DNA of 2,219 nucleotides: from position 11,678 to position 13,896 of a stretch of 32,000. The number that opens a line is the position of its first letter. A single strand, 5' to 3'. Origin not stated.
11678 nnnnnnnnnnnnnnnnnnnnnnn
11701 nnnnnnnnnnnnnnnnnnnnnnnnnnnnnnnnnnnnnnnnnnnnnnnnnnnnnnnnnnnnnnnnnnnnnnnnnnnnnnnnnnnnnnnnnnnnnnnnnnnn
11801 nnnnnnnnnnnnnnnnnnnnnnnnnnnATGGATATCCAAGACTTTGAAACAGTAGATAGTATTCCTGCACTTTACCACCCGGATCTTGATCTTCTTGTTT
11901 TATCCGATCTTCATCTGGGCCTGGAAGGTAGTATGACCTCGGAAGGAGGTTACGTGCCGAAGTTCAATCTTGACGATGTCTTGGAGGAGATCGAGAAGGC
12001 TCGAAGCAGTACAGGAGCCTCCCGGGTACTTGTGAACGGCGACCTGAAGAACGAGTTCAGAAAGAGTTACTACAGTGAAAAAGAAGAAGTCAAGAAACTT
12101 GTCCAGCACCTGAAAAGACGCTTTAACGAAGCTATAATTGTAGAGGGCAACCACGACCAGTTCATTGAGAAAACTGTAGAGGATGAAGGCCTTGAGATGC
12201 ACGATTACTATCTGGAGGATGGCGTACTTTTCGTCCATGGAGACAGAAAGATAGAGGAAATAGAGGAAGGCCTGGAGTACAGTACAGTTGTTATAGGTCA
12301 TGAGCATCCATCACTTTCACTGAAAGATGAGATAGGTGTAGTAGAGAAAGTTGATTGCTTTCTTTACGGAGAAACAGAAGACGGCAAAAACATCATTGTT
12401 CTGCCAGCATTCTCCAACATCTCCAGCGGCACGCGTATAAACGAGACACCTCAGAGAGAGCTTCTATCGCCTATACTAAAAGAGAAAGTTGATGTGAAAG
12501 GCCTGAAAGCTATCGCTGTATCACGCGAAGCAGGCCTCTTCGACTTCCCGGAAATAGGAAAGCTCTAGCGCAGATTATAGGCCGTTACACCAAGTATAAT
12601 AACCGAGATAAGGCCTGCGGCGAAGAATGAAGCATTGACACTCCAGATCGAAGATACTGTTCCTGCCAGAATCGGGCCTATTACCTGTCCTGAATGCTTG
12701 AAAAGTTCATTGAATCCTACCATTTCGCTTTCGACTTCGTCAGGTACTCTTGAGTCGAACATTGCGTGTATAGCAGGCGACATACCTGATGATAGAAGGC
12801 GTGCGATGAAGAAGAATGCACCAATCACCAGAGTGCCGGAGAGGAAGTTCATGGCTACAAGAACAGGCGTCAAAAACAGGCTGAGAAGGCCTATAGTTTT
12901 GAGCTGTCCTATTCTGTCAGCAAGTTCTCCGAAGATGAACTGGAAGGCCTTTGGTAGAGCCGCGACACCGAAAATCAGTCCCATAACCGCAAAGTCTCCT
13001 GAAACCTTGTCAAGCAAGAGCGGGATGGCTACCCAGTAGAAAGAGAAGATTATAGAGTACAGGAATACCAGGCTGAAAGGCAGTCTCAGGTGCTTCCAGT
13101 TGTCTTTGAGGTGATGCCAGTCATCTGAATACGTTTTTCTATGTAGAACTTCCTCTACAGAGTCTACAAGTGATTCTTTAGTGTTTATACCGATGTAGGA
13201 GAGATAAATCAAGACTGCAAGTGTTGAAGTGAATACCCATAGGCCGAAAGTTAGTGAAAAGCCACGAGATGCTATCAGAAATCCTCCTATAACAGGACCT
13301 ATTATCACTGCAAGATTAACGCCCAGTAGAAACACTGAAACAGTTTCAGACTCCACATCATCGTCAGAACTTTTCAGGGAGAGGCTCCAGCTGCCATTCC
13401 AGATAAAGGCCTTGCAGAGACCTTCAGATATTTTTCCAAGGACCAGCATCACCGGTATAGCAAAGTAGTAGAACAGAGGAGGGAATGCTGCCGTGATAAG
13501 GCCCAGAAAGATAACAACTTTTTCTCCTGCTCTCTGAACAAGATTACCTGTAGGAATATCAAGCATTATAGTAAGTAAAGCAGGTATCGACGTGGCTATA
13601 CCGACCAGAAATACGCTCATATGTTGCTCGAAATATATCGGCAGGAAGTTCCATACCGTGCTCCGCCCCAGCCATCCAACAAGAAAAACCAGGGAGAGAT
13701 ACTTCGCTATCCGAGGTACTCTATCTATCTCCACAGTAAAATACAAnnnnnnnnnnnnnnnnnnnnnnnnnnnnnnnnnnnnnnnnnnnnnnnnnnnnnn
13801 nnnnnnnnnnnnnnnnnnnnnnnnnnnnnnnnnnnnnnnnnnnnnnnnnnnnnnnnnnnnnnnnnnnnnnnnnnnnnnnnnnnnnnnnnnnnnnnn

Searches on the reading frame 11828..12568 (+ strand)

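Call 22: search_protein_families(library=pfam, proteins=[window:11828-12568:+], max_evalue=0.001)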
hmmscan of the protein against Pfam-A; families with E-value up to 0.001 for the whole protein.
window:11828-12568:+ (246 aa): 2 families
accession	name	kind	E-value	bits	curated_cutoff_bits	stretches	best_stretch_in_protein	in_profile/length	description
PF00149.33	Metallophos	-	3.6e-10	41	21.5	1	22-143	3-124/191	Calcineurin-like phosphoesterase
PF12850.12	Metallophos_2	-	2.6e-05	24.7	27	1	22-162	3-119/154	Calcineurin-like phosphoesterase superfamily domain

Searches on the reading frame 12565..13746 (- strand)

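Call 22: search_protein_families(library=pfam, proteins=[window:12565-13746:-], max_evalue=0.001)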
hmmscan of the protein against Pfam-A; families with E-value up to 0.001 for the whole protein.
window:12565-13746:- (393 aa): 2 families
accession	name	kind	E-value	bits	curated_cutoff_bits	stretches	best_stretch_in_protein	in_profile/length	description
PF07690.21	MFS_1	-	2.2e-36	125.9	33.4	2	17-220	1-199/347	Major Facilitator Superfamily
PF05977.19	MFS_3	-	2.3e-05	23.5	27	1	43-260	45-261/524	Transmembrane secretion effector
